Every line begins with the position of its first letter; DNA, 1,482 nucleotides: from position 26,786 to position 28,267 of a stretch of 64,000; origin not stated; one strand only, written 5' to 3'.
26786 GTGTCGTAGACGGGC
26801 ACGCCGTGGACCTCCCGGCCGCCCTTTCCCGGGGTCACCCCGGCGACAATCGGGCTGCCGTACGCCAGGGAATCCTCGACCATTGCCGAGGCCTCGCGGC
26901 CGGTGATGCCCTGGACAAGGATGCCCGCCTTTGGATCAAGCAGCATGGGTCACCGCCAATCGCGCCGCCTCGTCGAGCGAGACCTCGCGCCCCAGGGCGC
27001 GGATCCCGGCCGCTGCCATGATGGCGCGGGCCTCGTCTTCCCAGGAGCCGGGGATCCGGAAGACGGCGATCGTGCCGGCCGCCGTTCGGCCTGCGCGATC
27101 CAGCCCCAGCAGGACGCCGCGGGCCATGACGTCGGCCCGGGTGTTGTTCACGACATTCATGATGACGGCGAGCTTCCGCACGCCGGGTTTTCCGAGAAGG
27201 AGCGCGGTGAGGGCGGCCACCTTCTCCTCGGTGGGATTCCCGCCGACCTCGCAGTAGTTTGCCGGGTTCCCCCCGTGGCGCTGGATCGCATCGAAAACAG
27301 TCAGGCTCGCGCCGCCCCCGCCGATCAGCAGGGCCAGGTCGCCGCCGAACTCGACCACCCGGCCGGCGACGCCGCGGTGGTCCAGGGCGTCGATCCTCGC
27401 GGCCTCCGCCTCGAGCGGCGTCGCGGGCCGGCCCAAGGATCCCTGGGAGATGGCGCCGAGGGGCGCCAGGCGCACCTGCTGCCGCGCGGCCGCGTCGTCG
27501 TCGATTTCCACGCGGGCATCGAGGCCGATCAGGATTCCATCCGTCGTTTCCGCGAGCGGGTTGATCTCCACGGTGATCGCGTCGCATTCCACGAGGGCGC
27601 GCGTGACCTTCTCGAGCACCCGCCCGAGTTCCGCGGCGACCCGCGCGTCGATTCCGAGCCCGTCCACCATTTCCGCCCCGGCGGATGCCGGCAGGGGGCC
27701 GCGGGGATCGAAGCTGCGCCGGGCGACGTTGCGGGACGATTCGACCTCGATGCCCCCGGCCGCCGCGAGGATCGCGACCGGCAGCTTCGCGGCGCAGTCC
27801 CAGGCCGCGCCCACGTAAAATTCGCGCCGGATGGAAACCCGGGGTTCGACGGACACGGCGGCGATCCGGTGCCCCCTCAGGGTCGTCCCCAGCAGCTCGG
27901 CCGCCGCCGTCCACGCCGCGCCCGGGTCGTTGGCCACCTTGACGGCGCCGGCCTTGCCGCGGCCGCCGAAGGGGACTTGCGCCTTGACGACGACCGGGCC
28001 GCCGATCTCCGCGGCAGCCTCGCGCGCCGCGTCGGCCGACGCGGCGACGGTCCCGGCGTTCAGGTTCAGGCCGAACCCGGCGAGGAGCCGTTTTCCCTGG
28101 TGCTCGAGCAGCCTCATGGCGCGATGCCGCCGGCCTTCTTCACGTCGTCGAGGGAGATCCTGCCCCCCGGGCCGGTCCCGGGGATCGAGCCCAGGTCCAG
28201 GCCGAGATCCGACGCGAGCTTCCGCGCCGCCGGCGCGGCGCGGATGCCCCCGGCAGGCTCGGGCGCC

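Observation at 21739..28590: Split ATP-citrate-lyase-like trio plus E1 alpha/beta, core-less lipoyl protein and Fe-S hydro-lyase embedded in a glycan-catabolic operon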

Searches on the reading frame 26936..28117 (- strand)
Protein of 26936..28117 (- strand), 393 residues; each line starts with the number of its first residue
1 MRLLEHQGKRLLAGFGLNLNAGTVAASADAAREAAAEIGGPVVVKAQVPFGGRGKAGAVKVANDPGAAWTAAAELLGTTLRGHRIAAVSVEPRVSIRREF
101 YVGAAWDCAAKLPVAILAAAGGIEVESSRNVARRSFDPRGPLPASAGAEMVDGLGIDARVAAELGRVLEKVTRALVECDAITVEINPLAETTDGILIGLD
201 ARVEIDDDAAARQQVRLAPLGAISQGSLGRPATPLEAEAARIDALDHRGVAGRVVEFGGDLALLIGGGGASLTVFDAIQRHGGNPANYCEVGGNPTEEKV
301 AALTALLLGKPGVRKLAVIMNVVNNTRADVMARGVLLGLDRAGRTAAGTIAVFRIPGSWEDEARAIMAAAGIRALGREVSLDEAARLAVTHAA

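Call 4: search_protein_families(library=pfam, proteins=[window:26936-28117:-])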
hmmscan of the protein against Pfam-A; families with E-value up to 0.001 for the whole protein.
window:26936-28117:- (393 aa): 4 families
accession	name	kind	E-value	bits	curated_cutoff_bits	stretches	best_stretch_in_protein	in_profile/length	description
PF08442.15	ATP-grasp_2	-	1.9e-39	135.8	29.5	1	3-189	2-201/202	ATP-grasp domain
PF13549.11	ATP-grasp_5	-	2.8e-14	53.4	27.6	1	3-205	10-221/221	ATP-grasp domain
PF16114.10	Citrate_bind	-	2.7e-07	30.7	26.8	1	234-308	5-81/177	ATP citrate lyase citrate-binding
PF24948.1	Citrate_synth_N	-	4.1e-05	23.5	83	1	41-210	53-225/232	ATP-citrate synthase ATP-grasp domain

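Call 5: search_protein_families(library=ncbifam, proteins=[window:26936-28117:-])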
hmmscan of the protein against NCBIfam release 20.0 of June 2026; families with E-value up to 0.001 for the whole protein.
window:26936-28117:- (393 aa): 5 families
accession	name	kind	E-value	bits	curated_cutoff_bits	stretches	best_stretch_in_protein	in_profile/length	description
NF001913.0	PRK00696.1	equivalog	7.6e-66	222.7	370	1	1-392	1-385/388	ADP-forming succinate--CoA ligase subunit beta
TIGR01016.1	sucCoAbeta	subfamily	1.7e-59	201.7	375.55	1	1-391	1-384/386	succinate-CoA ligase subunit beta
NF010647.0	PRK14046.1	equivalog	4.2e-47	161.1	604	1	2-390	2-383/392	malate--CoA ligase subunit beta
NF045493.1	HydDutCoALig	equivalog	2.2e-05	23.3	1300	1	3-134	485-619/698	4-hydroxybutyrate--CoA ligase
NF010623.0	PRK14016.1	subfamily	9.5e-05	20.7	877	1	8-74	218-284/871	cyanophycin synthetase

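Call 32: search_solved_structures(query=window:26936-28117:-, max_evalue=0.00001, show_alignments=2)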
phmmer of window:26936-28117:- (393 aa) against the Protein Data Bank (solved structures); distinct sequences matched with E-value up to 0.00001: 31.
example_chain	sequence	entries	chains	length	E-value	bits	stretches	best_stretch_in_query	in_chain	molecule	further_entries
3ufx_B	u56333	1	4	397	1.4e-45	159.4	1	1-370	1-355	Succinyl-CoA synthetase beta subunit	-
6hxq_B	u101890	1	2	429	3.9e-45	158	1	37-335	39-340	Citryl-CoA synthetase large subunit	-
1cqi_B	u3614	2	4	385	3.3e-37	131.9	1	1-382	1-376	PROTEIN (SUCCINYL-COA SYNTHETASE BETA CHAIN) | SUCCINYL-COA SYNTHETASE BETA CHAIN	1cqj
1jkj_B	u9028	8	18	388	3.4e-37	131.9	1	1-385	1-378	succinyl-CoA synthetase beta subunit | SUCCINYL-COA SYNTHETASE, BETA SUBUNIT | Succinyl-CoA synthetase beta chain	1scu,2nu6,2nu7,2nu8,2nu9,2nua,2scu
6mgg_B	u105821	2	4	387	1.4e-36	129.9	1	1-384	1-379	Succinate--CoA ligase [ADP-forming] subunit beta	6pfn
1jll_B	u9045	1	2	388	3e-36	128.7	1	1-385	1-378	succinyl-CoA synthetase beta subunit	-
6g4q_B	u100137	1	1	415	3.5e-33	118.6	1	3-389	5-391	Succinate--CoA ligase [ADP-forming] subunit beta, mitochondrial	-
9swj_D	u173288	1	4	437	4.4e-33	118.3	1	3-389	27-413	Succinate--CoA ligase [ADP-forming] subunit beta, mitochondrial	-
6mel_B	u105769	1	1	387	3.1e-32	115.5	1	1-387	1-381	Succinate--CoA ligase [ADP-forming] subunit beta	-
6wcv_B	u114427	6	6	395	3.9e-30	108.6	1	1-391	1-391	Succinate--CoA ligase [GDP-forming] subunit beta, mitochondrial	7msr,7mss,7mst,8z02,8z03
2fp4_B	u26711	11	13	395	9.1e-30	107.4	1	1-390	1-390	Succinyl-CoA ligase [GDP-forming] beta-chain, mitochondrial | Succinyl-CoA ligase [GDP-forming] subunit beta, mitochondrial | Succinate--CoA ligase [GDP-forming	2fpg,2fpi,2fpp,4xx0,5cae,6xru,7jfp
1euc_B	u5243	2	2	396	1.6e-29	106.6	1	2-390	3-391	SUCCINYL-COA SYNTHETASE, BETA CHAIN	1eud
6hxj_A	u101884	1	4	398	9.6e-28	100.8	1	41-341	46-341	ATP-citrate lyase beta-subunit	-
6no0_A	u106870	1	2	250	7.3e-13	51.8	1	2-210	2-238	Succinate--CoA ligase [ADP-forming] subunit beta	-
6no1_A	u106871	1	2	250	7.3e-13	51.8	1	2-210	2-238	Succinate--CoA ligase [ADP-forming] subunit beta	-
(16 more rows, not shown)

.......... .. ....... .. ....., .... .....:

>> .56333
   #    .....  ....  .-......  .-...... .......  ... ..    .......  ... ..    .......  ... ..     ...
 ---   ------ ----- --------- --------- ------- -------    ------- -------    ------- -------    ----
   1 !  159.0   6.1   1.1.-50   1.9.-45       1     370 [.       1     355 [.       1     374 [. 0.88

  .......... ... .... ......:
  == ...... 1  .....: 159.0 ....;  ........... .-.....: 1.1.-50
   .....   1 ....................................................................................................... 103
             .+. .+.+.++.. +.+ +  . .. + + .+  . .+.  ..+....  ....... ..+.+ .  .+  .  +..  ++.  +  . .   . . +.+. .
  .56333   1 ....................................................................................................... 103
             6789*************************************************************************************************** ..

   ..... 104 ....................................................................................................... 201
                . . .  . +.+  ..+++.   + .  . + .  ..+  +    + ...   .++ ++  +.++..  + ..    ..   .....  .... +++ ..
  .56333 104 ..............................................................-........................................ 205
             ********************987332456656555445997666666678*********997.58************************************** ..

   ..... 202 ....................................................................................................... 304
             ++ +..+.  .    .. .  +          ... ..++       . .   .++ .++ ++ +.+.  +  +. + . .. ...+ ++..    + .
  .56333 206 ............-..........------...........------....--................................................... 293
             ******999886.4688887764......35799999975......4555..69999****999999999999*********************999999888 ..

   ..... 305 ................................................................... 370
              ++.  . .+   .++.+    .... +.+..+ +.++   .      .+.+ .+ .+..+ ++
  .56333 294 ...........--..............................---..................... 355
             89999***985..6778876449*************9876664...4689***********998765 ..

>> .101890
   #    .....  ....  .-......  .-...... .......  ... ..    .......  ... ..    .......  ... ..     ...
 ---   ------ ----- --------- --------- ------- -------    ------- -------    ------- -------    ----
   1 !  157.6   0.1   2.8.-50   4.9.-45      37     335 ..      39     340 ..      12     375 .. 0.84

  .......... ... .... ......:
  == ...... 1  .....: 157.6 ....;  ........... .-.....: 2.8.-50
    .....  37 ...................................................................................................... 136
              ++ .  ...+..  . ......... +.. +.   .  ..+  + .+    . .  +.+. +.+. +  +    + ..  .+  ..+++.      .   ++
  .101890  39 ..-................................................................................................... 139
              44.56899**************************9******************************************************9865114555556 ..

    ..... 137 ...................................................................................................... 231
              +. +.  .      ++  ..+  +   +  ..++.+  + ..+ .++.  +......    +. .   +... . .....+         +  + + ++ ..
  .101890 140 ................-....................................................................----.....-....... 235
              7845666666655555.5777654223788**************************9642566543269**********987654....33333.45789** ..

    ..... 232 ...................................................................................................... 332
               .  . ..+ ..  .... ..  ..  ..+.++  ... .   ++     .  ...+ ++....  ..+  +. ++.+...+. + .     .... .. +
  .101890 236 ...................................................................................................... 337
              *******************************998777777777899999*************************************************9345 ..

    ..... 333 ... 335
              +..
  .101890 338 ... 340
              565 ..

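Call 69: search_solved_structures(query=A2, max_evalue=1e-10, show_alignments=2)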
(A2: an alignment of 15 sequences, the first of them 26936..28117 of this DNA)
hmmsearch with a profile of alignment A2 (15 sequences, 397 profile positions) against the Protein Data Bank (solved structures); distinct sequences matched with E-value up to 1e-10: 22.
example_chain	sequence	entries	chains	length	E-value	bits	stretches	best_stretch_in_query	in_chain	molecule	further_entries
3ufx_B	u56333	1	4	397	1.4e-70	241.7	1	1-374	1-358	Succinyl-CoA synthetase beta subunit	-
6hxq_B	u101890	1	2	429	5.7e-65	223.2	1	1-343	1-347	Citryl-CoA synthetase large subunit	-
6mgg_B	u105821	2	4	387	2e-62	214.9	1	1-385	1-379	Succinate--CoA ligase [ADP-forming] subunit beta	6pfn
1cqi_B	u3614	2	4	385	2.3e-60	208.1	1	1-387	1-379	PROTEIN (SUCCINYL-COA SYNTHETASE BETA CHAIN) | SUCCINYL-COA SYNTHETASE BETA CHAIN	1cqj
1jkj_B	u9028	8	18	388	2.3e-60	208.1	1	1-389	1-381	succinyl-CoA synthetase beta subunit | SUCCINYL-COA SYNTHETASE, BETA SUBUNIT | Succinyl-CoA synthetase beta chain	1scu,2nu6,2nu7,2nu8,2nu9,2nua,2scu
1jll_B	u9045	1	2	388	2.8e-59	204.5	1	1-389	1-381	succinyl-CoA synthetase beta subunit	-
6g4q_B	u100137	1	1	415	2.3e-56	194.9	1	3-393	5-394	Succinate--CoA ligase [ADP-forming] subunit beta, mitochondrial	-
9swj_D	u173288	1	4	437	2.8e-56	194.6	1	3-393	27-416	Succinate--CoA ligase [ADP-forming] subunit beta, mitochondrial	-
2fp4_B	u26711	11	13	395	4.6e-54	187.3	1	1-394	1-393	Succinyl-CoA ligase [GDP-forming] beta-chain, mitochondrial | Succinyl-CoA ligase [GDP-forming] subunit beta, mitochondrial | Succinate--CoA ligase [GDP-forming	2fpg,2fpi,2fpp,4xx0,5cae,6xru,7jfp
6wcv_B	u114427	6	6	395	4.7e-54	187.3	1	1-393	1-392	Succinate--CoA ligase [GDP-forming] subunit beta, mitochondrial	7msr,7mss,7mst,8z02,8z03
1euc_B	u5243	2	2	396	1.6e-53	185.5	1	2-394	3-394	SUCCINYL-COA SYNTHETASE, BETA CHAIN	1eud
6mel_B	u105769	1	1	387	2.4e-49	171.8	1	1-388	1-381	Succinate--CoA ligase [ADP-forming] subunit beta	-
6hxj_A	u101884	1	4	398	2.5e-45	158.5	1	2-344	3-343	ATP-citrate lyase beta-subunit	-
6no0_A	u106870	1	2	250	3.6e-29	105.3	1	1-215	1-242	Succinate--CoA ligase [ADP-forming] subunit beta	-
6no2_A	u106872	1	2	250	4.4e-29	105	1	1-215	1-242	Succinate--CoA ligase [ADP-forming] subunit beta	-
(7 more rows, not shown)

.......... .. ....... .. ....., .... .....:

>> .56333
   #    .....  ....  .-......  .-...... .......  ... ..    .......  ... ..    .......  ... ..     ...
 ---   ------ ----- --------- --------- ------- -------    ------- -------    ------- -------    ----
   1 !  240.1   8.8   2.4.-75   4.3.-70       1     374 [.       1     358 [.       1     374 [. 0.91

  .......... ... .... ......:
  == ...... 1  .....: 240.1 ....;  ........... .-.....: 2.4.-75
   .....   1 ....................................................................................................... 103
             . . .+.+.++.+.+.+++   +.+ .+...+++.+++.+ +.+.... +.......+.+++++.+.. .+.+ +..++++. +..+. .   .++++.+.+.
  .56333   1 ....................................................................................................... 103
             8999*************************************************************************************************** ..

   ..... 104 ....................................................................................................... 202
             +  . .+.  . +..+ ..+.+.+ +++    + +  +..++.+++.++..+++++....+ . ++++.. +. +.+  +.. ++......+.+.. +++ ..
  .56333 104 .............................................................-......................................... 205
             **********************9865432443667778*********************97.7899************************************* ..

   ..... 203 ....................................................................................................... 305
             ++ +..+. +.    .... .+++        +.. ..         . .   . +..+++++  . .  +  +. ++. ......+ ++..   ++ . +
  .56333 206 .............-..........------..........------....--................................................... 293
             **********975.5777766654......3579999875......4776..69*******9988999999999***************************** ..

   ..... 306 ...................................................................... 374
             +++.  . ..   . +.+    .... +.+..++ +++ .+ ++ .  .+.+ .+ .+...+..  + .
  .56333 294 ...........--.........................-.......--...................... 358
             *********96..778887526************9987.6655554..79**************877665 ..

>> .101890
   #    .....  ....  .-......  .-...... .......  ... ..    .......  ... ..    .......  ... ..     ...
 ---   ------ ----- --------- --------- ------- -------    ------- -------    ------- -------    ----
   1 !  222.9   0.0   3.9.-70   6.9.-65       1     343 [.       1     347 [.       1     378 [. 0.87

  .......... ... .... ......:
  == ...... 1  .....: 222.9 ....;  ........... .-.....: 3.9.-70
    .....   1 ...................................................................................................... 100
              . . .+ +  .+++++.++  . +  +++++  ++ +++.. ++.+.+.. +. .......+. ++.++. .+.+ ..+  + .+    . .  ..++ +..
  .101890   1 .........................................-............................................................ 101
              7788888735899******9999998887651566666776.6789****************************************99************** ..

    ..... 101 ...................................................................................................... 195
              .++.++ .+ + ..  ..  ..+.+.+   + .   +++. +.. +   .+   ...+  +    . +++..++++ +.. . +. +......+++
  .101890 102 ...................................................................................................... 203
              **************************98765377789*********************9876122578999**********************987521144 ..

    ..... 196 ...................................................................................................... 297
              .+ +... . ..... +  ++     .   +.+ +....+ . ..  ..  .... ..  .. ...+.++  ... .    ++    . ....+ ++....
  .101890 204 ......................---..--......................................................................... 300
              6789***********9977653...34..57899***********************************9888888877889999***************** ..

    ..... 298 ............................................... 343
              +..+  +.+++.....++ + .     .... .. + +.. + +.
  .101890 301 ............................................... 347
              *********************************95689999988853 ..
